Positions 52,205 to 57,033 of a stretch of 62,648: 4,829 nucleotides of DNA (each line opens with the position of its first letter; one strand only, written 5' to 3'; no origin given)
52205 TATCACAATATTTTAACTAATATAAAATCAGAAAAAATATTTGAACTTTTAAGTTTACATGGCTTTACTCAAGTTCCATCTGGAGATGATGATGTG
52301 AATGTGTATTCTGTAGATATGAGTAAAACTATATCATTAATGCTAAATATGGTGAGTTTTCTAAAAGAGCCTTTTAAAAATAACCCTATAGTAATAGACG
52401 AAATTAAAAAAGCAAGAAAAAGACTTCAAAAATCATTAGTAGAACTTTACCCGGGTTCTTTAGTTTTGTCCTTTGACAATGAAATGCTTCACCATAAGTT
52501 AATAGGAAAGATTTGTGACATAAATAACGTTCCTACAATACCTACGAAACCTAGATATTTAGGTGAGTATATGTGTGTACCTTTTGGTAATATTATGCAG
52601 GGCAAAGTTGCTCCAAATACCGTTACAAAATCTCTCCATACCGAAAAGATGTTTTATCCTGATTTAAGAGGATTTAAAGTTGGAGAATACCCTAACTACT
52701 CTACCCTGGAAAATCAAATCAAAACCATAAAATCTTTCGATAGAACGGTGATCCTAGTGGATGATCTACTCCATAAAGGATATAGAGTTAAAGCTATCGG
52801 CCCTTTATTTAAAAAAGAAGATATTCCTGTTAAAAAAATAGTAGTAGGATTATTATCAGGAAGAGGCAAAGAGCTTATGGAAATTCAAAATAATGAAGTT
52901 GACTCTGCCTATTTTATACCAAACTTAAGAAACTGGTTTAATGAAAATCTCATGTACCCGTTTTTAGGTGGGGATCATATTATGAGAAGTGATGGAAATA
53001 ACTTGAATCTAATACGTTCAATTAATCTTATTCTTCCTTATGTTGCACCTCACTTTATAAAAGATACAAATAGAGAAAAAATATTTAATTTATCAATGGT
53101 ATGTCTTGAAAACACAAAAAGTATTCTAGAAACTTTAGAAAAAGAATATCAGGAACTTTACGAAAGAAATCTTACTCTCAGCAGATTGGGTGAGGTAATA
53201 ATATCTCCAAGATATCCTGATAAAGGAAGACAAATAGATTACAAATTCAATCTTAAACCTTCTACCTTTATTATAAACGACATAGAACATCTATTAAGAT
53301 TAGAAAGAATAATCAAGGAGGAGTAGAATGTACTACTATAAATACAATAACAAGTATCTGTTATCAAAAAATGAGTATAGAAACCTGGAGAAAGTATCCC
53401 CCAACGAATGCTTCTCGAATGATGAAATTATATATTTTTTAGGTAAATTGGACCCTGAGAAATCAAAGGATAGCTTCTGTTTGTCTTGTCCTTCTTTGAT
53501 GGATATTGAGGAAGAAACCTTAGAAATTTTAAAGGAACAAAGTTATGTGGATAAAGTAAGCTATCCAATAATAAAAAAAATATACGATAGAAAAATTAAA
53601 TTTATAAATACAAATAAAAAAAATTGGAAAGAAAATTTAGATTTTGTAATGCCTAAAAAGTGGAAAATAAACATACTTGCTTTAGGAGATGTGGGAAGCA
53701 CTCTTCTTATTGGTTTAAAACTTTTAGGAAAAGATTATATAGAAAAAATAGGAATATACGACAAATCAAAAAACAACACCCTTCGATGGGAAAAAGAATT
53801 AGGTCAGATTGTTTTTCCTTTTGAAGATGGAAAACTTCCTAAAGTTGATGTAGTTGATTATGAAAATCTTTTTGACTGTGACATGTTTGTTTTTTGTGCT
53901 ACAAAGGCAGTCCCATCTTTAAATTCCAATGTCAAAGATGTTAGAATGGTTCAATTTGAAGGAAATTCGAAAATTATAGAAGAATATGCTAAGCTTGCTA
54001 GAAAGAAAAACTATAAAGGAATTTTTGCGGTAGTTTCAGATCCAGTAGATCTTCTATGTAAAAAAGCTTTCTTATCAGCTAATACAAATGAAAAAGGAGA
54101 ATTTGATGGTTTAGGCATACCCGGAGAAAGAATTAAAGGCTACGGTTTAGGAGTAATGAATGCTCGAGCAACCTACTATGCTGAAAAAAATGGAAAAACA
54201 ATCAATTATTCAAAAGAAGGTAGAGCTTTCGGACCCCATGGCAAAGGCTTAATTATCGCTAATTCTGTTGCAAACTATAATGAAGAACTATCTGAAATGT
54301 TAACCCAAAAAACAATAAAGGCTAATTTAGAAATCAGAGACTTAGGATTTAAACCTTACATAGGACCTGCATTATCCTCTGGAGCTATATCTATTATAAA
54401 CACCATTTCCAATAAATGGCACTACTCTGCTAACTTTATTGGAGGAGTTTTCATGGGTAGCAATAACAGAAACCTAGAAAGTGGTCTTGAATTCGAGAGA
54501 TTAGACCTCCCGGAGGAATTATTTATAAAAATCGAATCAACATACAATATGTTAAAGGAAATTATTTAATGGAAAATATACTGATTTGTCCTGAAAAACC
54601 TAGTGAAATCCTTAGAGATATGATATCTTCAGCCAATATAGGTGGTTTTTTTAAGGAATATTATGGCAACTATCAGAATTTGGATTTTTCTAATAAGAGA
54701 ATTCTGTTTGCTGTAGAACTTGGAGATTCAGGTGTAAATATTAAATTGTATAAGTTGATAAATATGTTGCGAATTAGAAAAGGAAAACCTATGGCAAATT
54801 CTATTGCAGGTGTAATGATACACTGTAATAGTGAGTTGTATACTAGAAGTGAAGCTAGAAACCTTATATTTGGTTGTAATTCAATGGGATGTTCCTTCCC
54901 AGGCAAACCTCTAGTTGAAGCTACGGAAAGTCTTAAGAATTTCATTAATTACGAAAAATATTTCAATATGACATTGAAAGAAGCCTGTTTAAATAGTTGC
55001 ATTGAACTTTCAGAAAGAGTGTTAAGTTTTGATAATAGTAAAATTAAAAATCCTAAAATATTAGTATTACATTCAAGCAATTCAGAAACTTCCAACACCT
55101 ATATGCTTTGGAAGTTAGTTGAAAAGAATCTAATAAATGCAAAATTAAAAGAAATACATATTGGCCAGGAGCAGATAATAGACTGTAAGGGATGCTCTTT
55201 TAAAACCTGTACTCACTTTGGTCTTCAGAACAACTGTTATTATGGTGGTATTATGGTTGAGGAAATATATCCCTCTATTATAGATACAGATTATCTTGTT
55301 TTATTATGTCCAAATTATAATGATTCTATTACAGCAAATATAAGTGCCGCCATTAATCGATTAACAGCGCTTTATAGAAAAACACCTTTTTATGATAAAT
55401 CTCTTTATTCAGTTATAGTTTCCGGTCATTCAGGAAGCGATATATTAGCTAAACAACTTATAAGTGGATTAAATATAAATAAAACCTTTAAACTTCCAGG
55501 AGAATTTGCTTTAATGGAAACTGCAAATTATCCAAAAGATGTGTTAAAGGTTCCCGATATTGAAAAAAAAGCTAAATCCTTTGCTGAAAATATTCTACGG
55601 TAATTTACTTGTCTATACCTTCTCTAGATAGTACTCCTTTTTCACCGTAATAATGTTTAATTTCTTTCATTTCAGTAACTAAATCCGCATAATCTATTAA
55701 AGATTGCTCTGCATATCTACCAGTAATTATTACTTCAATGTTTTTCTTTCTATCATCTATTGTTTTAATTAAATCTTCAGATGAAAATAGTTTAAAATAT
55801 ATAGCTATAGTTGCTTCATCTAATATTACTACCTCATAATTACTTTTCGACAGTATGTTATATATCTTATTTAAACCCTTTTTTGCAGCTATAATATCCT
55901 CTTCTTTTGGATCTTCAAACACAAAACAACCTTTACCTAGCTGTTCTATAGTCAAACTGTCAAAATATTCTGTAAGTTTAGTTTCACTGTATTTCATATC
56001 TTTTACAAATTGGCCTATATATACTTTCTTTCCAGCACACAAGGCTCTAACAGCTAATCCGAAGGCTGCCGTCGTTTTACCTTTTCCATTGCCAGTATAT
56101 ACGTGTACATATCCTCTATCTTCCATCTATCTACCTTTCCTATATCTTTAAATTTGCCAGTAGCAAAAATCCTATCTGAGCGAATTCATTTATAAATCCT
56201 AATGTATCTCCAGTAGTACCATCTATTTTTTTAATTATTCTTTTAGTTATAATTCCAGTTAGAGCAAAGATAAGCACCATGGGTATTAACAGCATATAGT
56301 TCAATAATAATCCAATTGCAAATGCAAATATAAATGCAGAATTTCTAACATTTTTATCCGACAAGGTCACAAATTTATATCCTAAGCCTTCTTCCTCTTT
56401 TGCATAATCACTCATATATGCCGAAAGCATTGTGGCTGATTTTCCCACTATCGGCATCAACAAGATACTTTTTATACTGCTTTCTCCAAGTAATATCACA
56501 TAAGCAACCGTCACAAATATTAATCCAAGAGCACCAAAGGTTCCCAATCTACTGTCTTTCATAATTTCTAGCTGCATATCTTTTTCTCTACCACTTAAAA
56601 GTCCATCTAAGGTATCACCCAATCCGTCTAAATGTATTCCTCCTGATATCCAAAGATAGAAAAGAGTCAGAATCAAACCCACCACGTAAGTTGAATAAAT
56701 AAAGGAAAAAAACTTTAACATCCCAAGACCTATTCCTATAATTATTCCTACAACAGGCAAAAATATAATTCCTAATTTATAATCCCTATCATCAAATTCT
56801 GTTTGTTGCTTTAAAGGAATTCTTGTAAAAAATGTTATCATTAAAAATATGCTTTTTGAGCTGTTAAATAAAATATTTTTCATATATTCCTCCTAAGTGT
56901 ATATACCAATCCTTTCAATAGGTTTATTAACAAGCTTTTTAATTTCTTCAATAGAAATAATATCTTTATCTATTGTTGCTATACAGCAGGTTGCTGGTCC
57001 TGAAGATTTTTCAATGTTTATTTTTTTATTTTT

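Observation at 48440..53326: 1,628-aa HD / HEAT-like / NMNAT-like / PurF-type-PRTase fusion protein with no characterised counterpart known to me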

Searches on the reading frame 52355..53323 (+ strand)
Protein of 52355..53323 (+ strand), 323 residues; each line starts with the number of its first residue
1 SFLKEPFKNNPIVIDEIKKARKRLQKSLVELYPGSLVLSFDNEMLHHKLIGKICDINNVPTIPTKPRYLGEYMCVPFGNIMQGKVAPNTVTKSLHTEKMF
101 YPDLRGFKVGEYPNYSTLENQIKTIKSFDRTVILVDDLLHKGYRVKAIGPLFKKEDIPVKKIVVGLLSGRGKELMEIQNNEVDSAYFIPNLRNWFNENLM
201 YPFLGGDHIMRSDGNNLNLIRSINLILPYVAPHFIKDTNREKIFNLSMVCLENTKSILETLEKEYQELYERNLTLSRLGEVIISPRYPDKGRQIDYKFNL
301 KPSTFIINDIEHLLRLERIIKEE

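Call 27: search_solved_structures(query=A3, max_evalue=10, show_alignments=3)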
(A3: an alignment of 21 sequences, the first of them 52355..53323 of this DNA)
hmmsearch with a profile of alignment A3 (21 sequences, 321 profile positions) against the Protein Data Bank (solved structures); distinct sequences matched with E-value up to 10: 1.
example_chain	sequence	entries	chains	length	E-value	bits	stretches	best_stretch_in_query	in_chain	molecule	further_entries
4rqa_A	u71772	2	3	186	0.52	12.6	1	129-167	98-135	Hypoxanthine phosphoribosyltransferase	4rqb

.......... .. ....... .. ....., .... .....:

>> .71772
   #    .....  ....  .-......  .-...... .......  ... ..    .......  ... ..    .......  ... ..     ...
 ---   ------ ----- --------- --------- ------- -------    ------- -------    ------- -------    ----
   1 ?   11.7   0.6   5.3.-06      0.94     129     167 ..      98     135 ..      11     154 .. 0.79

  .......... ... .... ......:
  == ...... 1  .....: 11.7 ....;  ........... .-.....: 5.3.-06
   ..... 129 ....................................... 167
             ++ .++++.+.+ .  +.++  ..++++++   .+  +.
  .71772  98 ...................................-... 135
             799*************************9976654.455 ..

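Call 31: search_protein_families(library=pfam, alignment_id=A3, max_evalue=5)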
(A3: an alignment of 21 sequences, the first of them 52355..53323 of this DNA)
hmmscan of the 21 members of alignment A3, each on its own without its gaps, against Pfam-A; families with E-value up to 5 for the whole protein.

A. member 1, window:52355-53323:+ (323 aa): 2 families
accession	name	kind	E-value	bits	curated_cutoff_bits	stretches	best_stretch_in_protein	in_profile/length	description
PF00156.33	Pribosyltran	-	0.0097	15.7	26.3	1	116-164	79-122/158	Phosphoribosyl transferase domain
PF13133.11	DUF3949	-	0.15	13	25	1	14-52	9-44/61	Protein of unknown function (DUF3949)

B. families by the number of members that match (of 21 scanned): 10 families
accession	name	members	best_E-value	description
PF00156.33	Pribosyltran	15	2.1e-05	Phosphoribosyl transferase domain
PF13133.11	DUF3949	3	0.052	Protein of unknown function (DUF3949)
PF18817.7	HEAT_UF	3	0.076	Repeat of uncharacterized protein PH0542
PF01248.31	Ribosomal_L7Ae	1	0.02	Ribosomal protein L7Ae/L30e/S12e/Gadd45 family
PF02732.21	ERCC4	1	0.063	ERCC4 domain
PF00627.37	UBA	1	0.088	UBA/TS-N domain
PF21975.1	ASNSD1-SEP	1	0.12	ASNSD1 upstream open reading frame protein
PF02042.20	RWP-RK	1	0.12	RWP-RK domain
PF09951.15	Imm33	1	0.13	Immunity protein Imm33 domain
PF12099.14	DUF3575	1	0.33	Protein of unknown function (DUF3575)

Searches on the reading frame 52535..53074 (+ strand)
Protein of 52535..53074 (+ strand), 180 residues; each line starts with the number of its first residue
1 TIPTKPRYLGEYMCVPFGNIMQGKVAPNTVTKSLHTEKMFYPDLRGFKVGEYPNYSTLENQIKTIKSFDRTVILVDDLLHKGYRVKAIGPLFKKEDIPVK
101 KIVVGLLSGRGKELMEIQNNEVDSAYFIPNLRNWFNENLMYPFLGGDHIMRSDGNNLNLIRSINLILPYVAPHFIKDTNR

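Call 90: search_solved_structures(query=A6, max_evalue=10, show_alignments=4)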
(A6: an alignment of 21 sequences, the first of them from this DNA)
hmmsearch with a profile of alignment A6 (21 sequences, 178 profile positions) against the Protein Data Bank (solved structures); distinct sequences matched with E-value up to 10: 7.
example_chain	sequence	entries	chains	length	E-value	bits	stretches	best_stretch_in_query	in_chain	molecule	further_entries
7kl6_A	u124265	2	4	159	0.037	16.7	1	35-94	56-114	Phosphoribosyltransferase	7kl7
1u9y_A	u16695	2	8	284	0.08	15.6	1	57-96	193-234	Ribose-phosphate pyrophosphokinase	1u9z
4rqa_A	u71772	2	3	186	0.37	13.4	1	67-102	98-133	Hypoxanthine phosphoribosyltransferase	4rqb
9evs_Q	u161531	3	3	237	0.81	12.3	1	38-115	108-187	bS18m | Small ribosomal subunit protein bS18c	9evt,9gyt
6lf1_A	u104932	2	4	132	1.1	11.9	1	34-75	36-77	SeviL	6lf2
7y9i_A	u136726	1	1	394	1.4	11.6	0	62-134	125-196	Obg-like ATPase 1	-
3n2l_A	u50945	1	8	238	1.6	11.4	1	69-105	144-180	Orotate phosphoribosyltransferase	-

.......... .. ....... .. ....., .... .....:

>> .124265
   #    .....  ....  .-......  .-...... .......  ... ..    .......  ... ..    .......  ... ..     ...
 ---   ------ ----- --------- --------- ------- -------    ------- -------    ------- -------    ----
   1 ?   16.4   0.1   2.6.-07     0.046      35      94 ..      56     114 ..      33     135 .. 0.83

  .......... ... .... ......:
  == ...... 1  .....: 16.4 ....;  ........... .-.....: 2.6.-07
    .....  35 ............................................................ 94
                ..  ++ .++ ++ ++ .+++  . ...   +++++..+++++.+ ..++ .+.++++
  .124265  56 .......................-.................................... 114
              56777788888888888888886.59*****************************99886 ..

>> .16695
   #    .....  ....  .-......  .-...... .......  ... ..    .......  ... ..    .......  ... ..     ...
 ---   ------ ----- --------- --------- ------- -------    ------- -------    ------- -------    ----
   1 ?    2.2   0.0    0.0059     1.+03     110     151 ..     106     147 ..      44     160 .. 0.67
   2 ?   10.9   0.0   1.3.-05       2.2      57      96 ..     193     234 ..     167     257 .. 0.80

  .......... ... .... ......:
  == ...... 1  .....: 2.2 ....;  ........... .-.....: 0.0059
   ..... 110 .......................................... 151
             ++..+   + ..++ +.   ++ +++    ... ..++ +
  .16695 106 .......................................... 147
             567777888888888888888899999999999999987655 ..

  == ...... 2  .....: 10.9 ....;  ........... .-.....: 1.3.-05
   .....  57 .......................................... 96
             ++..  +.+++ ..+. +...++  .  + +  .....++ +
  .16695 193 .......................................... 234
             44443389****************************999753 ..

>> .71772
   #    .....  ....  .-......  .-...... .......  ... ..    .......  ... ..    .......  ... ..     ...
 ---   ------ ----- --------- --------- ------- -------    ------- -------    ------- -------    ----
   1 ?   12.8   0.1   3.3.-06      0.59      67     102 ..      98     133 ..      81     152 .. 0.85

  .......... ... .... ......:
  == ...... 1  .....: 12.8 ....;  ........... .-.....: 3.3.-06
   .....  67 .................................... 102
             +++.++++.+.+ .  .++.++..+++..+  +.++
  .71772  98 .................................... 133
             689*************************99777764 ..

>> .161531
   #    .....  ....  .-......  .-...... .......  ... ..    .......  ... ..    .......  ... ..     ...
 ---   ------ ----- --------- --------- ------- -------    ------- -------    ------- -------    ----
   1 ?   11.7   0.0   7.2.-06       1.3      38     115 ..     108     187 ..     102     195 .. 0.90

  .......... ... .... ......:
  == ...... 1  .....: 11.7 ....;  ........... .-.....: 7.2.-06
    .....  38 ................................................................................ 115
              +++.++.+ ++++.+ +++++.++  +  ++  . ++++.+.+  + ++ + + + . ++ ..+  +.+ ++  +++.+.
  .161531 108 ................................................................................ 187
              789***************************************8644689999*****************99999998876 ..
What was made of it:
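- Checked: The best PDB profile hits are a PRTase, PRPP synthetase, HPRT and OPRT, but they align only around the PRPP loop and are weak (E 0.037-1.6) (calls 27, 31, 90).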

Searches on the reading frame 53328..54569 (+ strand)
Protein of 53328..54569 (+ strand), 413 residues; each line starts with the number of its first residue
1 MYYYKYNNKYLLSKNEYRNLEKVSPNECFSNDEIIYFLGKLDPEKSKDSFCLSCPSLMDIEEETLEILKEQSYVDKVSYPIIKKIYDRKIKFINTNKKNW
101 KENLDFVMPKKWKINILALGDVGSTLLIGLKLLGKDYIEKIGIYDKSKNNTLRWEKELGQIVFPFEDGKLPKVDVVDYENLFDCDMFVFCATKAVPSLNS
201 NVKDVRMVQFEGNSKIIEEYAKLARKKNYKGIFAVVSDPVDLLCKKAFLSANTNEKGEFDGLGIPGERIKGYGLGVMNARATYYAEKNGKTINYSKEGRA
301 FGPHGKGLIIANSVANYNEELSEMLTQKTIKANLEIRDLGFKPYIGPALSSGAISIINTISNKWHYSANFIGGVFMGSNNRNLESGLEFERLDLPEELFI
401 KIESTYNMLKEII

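Call 5: search_protein_families(library=pfam, proteins=[window:53328-54569:+], max_evalue=0.001)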
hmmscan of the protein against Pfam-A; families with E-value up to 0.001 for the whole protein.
window:53328-54569:+ (413 aa): 1 family
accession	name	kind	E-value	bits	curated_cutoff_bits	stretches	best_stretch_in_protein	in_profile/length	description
PF00056.29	Ldh_1_N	-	3e-05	24.5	27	1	113-252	2-133/141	lactate/malate dehydrogenase, NAD binding domain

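Call 18: search_protein_families(library=ncbifam, proteins=[window:53328-54569:+], max_evalue=0.001)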
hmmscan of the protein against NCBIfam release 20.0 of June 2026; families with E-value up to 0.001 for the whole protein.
window:53328-54569:+ (413 aa): 2 families
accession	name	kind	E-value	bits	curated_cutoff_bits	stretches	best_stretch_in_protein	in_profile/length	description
NF000824.0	PRK00066.1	subfamily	4.4e-08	32.8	339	1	111-328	6-204/316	L-lactate dehydrogenase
TIGR01771.1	L-LDH-NAD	equivalog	5.3e-06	26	303.55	1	119-247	4-123/299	L-lactate dehydrogenase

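Call 43: search_protein_families(library=padloc, proteins=[window:53328-54569:+], max_evalue=0.01)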
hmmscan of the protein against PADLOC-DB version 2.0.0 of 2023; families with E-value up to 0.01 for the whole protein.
window:53328-54569:+ (413 aa): 0 families

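Call 44: search_solved_structures(query=window:53328-54566:+, max_evalue=1, show_alignments=1)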
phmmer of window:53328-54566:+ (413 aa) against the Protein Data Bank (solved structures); distinct sequences matched with E-value up to 1: 11.
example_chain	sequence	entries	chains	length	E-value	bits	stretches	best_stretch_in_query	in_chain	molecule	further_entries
3d0o_A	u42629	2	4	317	0.013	17.7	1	114-326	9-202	L-lactate dehydrogenase 1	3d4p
3pqd_A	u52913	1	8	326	0.014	17.6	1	126-309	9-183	L-lactate dehydrogenase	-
3pqe_A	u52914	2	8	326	0.027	16.6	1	126-284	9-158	L-lactate dehydrogenase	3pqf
3h3j_A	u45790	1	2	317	0.028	16.6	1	114-326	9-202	L-lactate dehydrogenase 1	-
2zqy_A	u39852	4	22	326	0.035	16.3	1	113-247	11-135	L-lactate dehydrogenase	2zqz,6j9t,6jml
6j9s_A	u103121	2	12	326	0.041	16.1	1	113-247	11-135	L-lactate dehydrogenase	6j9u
4lmr_A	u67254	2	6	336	0.06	15.5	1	172-284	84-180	L-lactate dehydrogenase 1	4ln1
1ldn_A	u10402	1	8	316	0.082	15.1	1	142-247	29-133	L-LACTATE DEHYDROGENASE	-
1ldb_A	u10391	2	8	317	0.082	15.1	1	142-247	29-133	APO-L-LACTATE DEHYDROGENASE | L-LACTATE DEHYDROGENASE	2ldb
9jlo_A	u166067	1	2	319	0.099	14.8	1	173-245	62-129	L-lactate dehydrogenase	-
4m1q_A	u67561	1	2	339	0.52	12.4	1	109-275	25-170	L-lactate dehydrogenase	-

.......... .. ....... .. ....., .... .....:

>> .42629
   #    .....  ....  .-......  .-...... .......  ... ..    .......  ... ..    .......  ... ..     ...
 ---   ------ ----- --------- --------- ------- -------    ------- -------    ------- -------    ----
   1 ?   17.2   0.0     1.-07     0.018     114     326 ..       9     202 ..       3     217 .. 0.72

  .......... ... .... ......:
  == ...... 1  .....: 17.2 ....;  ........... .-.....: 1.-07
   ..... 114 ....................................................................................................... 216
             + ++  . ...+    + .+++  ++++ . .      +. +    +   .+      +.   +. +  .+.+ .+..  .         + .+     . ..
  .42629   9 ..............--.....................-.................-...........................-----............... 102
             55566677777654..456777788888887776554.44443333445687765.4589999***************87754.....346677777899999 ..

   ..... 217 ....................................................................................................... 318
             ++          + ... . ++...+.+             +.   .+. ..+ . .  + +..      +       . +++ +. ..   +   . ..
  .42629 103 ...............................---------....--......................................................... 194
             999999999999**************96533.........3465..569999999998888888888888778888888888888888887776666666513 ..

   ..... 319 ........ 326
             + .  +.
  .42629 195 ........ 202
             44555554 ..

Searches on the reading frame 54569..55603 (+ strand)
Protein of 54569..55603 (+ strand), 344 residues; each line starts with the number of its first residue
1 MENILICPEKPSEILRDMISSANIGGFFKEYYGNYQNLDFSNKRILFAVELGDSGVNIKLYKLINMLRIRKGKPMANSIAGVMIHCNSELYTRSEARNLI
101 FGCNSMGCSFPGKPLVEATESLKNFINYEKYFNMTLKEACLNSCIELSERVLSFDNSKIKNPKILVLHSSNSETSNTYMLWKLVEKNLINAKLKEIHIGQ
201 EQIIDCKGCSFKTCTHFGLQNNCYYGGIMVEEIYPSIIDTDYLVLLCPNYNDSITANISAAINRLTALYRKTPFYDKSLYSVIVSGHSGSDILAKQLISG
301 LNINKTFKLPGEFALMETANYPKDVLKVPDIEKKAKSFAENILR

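Call 5: search_protein_families(library=pfam, proteins=[window:54569-55603:+], max_evalue=0.001)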
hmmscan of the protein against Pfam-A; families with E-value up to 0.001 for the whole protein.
window:54569-55603:+ (344 aa): 1 family
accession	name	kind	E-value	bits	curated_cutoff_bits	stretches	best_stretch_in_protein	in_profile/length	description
PF03358.20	FMN_red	-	3.2e-19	69.4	24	1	162-315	1-147/152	NADPH-dependent FMN reductase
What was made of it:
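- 54569..55603 (+): Partner 2: two-domain FMN-reductase-like flavoprotein (344 aa). Its start overlaps the stop of partner 1. Pfam FMN_red E 3e-19 (call 5).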

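Call 18: search_protein_families(library=ncbifam, proteins=[window:54569-55603:+], max_evalue=0.001)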
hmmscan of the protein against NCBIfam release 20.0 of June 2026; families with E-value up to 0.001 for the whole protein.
window:54569-55603:+ (344 aa): 0 families

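Call 43: search_protein_families(library=padloc, proteins=[window:54569-55603:+], max_evalue=0.01)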
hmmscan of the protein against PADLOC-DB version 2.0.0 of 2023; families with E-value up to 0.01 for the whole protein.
window:54569-55603:+ (344 aa): 0 families

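Call 45: search_solved_structures(query=window:54569-55600:+, max_evalue=1, show_alignments=1)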
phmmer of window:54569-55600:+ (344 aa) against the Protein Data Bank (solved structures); distinct sequences matched with E-value up to 1: 1.
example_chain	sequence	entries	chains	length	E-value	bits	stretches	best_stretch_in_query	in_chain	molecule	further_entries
5ghk_A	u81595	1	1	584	0.78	12.1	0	258-337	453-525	Serum albumin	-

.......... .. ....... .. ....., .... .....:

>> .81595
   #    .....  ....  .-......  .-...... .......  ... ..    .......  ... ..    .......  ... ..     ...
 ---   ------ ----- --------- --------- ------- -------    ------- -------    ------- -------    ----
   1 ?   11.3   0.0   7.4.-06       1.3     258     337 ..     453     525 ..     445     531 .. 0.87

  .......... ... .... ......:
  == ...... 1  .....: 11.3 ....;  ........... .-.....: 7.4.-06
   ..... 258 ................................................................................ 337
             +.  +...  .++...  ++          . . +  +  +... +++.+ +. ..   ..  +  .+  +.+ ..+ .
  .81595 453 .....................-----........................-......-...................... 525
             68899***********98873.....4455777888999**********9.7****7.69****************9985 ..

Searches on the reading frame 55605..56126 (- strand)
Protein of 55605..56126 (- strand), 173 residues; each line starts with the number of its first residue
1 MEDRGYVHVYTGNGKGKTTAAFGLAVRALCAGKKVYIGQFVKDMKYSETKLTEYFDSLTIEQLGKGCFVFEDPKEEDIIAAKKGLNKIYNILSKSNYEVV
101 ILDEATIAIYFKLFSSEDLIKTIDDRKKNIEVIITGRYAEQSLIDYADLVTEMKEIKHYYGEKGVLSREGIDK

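Call 5: search_protein_families(library=pfam, proteins=[window:55605-56126:-], max_evalue=0.001)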
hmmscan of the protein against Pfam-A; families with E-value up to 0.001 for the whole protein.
window:55605-56126:- (173 aa): 1 family
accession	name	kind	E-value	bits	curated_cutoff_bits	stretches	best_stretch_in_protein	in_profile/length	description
PF02572.21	CobA_CobO_BtuR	-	1.4e-59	201.6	25.7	1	4-172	2-171/172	ATP:corrinoid adenosyltransferase BtuR/CobO/CobP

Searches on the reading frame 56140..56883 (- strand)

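Call 5: search_protein_families(library=pfam, proteins=[window:56140-56883:-], max_evalue=0.001)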
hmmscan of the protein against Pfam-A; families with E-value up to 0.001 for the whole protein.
window:56140-56883:- (247 aa): 1 family
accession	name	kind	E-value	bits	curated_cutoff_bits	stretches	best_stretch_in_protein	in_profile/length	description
PF02654.20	CobS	-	1.5e-47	162.9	23.2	1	16-241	2-207/207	Cobalamin-5-phosphate synthase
